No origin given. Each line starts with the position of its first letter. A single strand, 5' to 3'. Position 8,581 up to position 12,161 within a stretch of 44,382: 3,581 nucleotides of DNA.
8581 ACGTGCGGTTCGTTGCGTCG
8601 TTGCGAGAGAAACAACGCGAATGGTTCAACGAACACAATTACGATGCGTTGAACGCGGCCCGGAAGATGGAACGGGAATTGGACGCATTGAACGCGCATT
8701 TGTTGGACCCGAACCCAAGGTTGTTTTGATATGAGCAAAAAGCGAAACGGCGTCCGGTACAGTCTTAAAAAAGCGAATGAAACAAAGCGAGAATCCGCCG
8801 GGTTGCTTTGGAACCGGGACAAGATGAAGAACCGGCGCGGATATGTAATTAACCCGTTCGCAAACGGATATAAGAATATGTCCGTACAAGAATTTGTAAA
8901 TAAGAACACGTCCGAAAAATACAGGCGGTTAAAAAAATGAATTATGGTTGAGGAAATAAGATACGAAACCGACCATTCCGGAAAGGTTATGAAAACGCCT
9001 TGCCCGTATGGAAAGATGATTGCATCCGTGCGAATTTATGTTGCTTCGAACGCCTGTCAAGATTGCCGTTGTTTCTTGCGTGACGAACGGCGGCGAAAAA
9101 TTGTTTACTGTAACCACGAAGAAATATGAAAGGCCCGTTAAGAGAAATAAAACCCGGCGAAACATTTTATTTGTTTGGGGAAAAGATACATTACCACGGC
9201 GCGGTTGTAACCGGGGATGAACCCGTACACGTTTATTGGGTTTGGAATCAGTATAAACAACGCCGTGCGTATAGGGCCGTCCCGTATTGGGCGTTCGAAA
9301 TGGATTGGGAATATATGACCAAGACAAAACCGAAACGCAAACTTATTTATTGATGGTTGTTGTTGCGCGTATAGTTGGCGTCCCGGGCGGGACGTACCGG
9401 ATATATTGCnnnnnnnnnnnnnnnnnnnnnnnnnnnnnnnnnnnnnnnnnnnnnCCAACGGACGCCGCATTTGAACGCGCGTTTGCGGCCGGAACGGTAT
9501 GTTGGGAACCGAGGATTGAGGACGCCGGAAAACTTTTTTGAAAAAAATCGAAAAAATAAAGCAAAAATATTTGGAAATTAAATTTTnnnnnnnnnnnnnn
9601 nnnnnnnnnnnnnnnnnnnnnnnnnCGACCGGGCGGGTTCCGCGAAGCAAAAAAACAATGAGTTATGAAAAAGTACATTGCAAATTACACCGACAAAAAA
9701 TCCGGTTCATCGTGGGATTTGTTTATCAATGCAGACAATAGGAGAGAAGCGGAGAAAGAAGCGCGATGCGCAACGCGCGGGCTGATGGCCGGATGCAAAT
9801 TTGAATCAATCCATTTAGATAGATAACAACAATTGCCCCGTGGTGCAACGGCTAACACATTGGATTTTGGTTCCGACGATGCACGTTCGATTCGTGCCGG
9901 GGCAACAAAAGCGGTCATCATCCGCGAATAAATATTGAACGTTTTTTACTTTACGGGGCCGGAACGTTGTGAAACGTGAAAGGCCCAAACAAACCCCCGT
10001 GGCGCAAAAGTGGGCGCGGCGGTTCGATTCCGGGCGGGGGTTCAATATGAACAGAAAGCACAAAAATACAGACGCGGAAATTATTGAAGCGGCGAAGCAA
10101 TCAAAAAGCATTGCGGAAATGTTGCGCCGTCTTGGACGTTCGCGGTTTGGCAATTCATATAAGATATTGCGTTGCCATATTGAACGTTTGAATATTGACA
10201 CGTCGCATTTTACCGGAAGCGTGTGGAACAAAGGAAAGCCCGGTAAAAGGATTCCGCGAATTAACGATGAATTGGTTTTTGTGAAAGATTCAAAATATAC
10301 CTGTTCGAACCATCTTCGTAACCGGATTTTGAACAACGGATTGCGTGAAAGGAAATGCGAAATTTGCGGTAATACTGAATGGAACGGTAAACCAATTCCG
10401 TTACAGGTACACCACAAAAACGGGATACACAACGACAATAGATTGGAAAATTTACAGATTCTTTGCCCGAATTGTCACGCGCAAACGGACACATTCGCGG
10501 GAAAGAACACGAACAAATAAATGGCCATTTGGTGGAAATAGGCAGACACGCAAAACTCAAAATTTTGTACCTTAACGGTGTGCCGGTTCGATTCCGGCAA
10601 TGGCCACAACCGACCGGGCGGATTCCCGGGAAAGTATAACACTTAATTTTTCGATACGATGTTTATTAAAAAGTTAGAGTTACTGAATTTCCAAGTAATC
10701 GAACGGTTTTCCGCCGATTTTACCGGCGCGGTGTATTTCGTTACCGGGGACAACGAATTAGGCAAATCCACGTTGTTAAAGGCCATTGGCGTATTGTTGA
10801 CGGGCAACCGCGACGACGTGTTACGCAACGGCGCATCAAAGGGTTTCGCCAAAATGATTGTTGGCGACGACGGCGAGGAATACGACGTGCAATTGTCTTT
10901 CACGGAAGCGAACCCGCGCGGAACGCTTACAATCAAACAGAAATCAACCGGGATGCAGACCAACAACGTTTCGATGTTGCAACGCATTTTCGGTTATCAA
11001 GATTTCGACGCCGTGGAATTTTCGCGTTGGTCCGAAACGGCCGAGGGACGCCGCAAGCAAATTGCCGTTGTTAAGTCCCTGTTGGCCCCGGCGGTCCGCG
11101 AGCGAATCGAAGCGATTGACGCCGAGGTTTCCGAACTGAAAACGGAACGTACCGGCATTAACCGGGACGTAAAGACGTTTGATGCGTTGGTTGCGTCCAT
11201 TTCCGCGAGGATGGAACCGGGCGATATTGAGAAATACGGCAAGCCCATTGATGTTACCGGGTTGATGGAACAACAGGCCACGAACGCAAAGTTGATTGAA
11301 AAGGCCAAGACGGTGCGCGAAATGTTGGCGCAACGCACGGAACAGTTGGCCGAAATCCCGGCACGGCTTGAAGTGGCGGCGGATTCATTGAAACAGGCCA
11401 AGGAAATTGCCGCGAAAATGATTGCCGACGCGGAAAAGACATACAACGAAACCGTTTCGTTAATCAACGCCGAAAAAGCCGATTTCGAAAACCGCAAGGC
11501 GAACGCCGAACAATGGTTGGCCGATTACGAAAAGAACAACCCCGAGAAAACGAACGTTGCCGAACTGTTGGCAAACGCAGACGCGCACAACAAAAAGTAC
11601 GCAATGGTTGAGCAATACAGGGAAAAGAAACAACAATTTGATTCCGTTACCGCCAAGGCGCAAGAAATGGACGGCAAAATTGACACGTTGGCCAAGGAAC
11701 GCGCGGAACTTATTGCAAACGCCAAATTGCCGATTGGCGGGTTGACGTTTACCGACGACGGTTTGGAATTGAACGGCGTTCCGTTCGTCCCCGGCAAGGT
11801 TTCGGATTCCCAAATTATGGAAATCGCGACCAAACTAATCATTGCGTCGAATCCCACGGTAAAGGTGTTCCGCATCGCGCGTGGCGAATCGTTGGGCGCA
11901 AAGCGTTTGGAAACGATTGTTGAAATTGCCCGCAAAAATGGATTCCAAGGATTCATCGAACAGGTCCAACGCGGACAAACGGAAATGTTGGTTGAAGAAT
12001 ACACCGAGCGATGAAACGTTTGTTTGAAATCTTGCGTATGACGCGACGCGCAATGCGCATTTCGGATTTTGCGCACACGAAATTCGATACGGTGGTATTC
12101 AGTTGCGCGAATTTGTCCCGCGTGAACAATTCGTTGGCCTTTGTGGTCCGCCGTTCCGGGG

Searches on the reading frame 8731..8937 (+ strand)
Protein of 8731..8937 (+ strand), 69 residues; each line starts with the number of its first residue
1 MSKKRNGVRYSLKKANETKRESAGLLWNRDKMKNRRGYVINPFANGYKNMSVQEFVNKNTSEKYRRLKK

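Call 84: search_protein_families(library=pfam, proteins=[window:8731-8937:+], max_evalue=0.01)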
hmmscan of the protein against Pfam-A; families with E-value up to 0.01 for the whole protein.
window:8731-8937:+ (69 aa): 0 families

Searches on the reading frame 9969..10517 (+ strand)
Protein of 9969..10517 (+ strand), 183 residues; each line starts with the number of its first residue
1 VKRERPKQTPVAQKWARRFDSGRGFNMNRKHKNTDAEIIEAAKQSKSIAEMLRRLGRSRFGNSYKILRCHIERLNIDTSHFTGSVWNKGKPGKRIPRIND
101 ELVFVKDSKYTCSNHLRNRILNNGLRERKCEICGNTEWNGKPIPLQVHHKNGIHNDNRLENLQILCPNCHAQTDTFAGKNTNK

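Call 34: search_protein_families(library=phrogs, proteins=[window:9969-10517:+], max_evalue=0.001)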
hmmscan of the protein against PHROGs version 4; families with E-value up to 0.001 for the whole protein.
window:9969-10517:+ (183 aa): 10 families
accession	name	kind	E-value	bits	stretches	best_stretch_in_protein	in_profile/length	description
phrog_10822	-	DNA, RNA and nucleotide metabolism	4.4e-46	158.5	1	27-183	2-157/245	HNH endonuclease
phrog_14736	-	DNA, RNA and nucleotide metabolism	1.8e-24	87.5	1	106-182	11-87/202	HNH endonuclease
phrog_1271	-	DNA, RNA and nucleotide metabolism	4.1e-08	34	1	124-182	263-324/361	HNH endonuclease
phrog_8048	-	DNA, RNA and nucleotide metabolism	1.1e-07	32.4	1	126-175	175-227/273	HNH endonuclease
phrog_4160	-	unknown function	1.8e-07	32.3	1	107-176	51-122/178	-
phrog_7545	-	DNA, RNA and nucleotide metabolism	1e-06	30.1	1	145-173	104-132/160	HNH endonuclease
phrog_119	-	DNA, RNA and nucleotide metabolism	4.4e-05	23.5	1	55-179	140-260/443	HNH endonuclease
phrog_2255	-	DNA, RNA and nucleotide metabolism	5.6e-05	23.7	1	118-173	105-168/211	HNH endonuclease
phrog_8446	-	DNA, RNA and nucleotide metabolism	0.00029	21.6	1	43-177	70-199/211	HNH endonuclease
phrog_333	-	DNA, RNA and nucleotide metabolism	0.00087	20.5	1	127-172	33-77/138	HNH endonuclease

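Call 35: search_protein_families(library=pfam, proteins=[window:9969-10517:+], max_evalue=0.01)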
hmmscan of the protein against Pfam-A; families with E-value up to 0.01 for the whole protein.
window:9969-10517:+ (183 aa): 2 families
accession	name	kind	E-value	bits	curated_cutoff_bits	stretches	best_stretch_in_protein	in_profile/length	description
PF13392.12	HNH_3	-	3.1e-05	24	24.8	1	139-163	12-37/46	HNH endonuclease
PF01844.29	HNH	-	9.8e-05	22.9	21.4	1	130-172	1-43/47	HNH endonuclease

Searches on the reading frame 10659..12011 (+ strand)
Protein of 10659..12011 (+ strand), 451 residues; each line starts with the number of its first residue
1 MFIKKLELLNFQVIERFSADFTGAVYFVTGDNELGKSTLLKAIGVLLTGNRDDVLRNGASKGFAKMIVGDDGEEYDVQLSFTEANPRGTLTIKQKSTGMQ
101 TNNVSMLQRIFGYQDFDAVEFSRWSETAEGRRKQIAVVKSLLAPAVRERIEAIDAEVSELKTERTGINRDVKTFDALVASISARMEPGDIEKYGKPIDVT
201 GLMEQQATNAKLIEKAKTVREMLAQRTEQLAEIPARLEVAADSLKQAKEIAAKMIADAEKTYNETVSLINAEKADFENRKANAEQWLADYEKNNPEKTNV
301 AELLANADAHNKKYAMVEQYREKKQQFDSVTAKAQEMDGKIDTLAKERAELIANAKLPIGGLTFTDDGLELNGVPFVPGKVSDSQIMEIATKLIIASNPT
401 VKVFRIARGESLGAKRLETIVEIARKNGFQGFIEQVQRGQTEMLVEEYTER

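Call 18: find_related_loci(query=window:10659-12011:+, collection=viral_contigs, flank=10000)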
Query window:10659-12011:+ (451 aa) in viral_contigs; peptide patterns used: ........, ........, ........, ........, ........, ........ (x = any residue, [..] = any of these).
139 stretches matched a pattern; 136 encode a relative of the query (tblastn E <= 1e-3); the best 80 are kept; 80 distinct loci.
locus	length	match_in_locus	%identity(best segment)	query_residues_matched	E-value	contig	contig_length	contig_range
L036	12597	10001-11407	80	1-451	0e+0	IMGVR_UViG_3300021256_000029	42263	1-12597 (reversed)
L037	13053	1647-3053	79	1-451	0e+0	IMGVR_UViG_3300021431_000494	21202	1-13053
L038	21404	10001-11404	78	1-450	0e+0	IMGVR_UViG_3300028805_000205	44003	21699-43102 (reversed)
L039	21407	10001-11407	73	1-451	0e+0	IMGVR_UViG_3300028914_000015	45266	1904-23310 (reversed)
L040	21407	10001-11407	71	1-451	0e+0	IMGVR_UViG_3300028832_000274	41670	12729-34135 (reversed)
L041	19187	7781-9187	72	1-451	0e+0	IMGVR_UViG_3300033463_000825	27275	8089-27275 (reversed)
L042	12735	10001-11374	73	1-451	0e+0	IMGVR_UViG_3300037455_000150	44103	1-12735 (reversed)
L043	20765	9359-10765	73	1-451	0e+0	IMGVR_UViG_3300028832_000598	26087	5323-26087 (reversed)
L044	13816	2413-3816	68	1-450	0e+0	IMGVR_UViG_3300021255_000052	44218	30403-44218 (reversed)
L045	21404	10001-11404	69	1-451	0e+0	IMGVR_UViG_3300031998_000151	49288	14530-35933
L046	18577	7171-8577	68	1-451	0e+0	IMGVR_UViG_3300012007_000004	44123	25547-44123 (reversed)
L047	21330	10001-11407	69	1-451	0e+0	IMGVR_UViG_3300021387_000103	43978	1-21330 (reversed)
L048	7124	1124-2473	68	1-450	0e+0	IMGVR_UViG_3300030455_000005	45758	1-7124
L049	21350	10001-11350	69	1-450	0e+0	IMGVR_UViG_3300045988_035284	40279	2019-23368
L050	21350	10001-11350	67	1-450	0e+0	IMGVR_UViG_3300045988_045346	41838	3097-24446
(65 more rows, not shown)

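Call 34: search_protein_families(library=phrogs, proteins=[window:10659-12011:+], max_evalue=0.001)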
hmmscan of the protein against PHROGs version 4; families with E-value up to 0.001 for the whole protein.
window:10659-12011:+ (451 aa): 9 families
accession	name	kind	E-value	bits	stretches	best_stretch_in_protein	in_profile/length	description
phrog_1499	-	unknown function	2.1e-60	206.2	1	1-447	3-420/427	-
phrog_8323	-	unknown function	3.6e-09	36.7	1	1-104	49-154/623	-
phrog_4747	-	unknown function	1.7e-08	35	1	1-272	1-246/610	-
phrog_3940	-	unknown function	9.7e-06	25.6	1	2-64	4-69/537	-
phrog_25363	-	unknown function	6.5e-05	24.1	1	1-48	5-52/77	-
phrog_28217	-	DNA, RNA and nucleotide metabolism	6.9e-05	22.5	1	3-50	3-50/806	DNA repair exonuclease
phrog_9802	-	unknown function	7.9e-05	22.9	1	1-44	3-46/438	-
phrog_7507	-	unknown function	0.00018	22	1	1-338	2-340/483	-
phrog_77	-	DNA, RNA and nucleotide metabolism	0.00023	20.8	0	1-49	296-346/967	SbcC-like subunit of palindrome specific endonuclease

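Call 35: search_protein_families(library=pfam, proteins=[window:10659-12011:+], max_evalue=0.01)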
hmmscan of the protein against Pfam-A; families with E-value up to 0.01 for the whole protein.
window:10659-12011:+ (451 aa): 8 families
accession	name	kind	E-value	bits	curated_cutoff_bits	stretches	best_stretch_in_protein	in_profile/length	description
PF13476.12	AAA_23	-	3.2e-08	34.9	27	1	5-339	1-198/201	AAA domain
PF13175.12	AAA_15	-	2.4e-07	31.2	32.1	1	1-348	1-267/374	AAA ATPase domain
PF13555.12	AAA_29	-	3.4e-07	30.4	27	1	4-61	2-59/61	P-loop containing region of AAA domain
PF11398.14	DUF2813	-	0.0006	19.7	21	1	1-51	1-50/372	Protein of unknown function (DUF2813)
PF02463.25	SMC_N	-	0.0015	18.4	40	1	2-84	1-86/220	RecF/RecN/SMC N terminal domain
PF13514.12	AAA_27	-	0.0018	18.3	22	1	1-49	1-52/206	AAA domain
PF00005.33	ABC_tran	-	0.0059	17.6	25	1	23-142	11-124/137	ABC transporter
PF04108.17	ATG17_like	-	0.0077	16.2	43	0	211-350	6-155/355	Autophagy protein ATG17-like domain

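Call 38: search_dna_similar(query=window:10659-12011:+, collection=phages, mode=protein, max_rows=30)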
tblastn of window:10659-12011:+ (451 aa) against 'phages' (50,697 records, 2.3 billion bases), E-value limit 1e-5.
Records with a match: 67; places in all: 67; records where one place covers at least 80% of the query: 63.
Best place of each record, by identity: 60-80% 3; <60% 64.
By first word of the organism name: Arthrobacter 40; Parabacteroides 6; Cellulophaga 3; Bacteroides 2; Bacteriophage 2; Croceibacter 2; Caulobacter 2; Erythrobacter 2; Gordonia 2; Alistipes 1; and 5 more.
By host as written in the record: Arthrobacter sp. ATCC 21022 23; Arthrobacter globiformis NRRL B-2979 7; Arthrobacter globiformis B-2979 4; - 3; Parabacteroides distasonis DA691 3; Cellulophaga baltica #12 3; Croceibacter atlanticus HTCC2559 2; Arthrobacter globiformis NRRL B-2979 SEA 2; and 17 more.
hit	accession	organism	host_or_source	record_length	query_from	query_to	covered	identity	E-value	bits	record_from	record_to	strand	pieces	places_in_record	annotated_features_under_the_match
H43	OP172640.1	Alistipes phage AS73P1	Alistipes shahii DA73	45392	1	450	100%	64.1%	0e+0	579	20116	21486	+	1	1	hypothetical protein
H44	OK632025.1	Elizabethkingia phage TCUEAP2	Elizabethkingia anophelis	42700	1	451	100%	60.4%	1e-177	556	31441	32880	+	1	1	DNA repair protein, ATPase-like domain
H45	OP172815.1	Parabacteroides phage PD491P1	Parabacteroides distasonis DA491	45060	1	450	100%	60.4%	0e+0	568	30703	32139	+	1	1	hypothetical protein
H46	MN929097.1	Parabacteroides phage PDS1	Parabacteroides distasonis APCS2/PD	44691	1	450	100%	59.4%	7e-178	557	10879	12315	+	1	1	condensin/DNA repair protein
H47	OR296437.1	Bacteroides phage C1_85S2P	Bacteroides uniformis MB20-85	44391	1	450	100%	59.4%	4e-177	555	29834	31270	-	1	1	condensin/DNA repair protein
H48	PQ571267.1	Bacteroides phage BKO1-3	Bacteroides koreensis HM3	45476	1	450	100%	59.1%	8e-180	563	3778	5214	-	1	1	chromosome partition protein Smc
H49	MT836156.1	Bacteriophage sp.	human fecal samples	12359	6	450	99%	59.2%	4e-175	549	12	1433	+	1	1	record has no annotation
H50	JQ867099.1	Croceibacter phage P2559S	Croceibacter atlanticus HTCC2559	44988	1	449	100%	45.9%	2e-119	389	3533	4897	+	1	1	hypothetical protein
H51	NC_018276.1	Croceibacter phage P2559S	Croceibacter atlanticus HTCC2559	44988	1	449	100%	45.9%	2e-119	389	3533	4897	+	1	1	hypothetical protein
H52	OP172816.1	Parabacteroides phage PD691P3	Parabacteroides distasonis DA691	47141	1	450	100%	44.1%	5e-108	357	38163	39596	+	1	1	hypothetical protein (x2)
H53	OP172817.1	Parabacteroides phage PD691P4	Parabacteroides distasonis DA691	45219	1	450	100%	43.5%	7e-109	358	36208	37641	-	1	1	hypothetical protein (x2)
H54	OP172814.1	Parabacteroides phage PD482P1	Parabacteroides distasonis DA482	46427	1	450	100%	43.2%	3e-109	360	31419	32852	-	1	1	hypothetical protein (x2)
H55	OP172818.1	Parabacteroides phage PD691P6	Parabacteroides distasonis DA691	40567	1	450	100%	43.0%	2e-108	358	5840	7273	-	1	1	hypothetical protein (x2)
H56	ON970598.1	Arthrobacter phage Sakai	Arthrobacter globiformis NRRL B-2979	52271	3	450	99%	26.9%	3e-22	105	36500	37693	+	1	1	68: AAA-ATPase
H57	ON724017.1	Arthrobacter phage Gorpy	Arthrobacter globiformis NRRL B-2979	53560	3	450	99%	26.9%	3e-22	105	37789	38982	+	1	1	69: AAA-ATPase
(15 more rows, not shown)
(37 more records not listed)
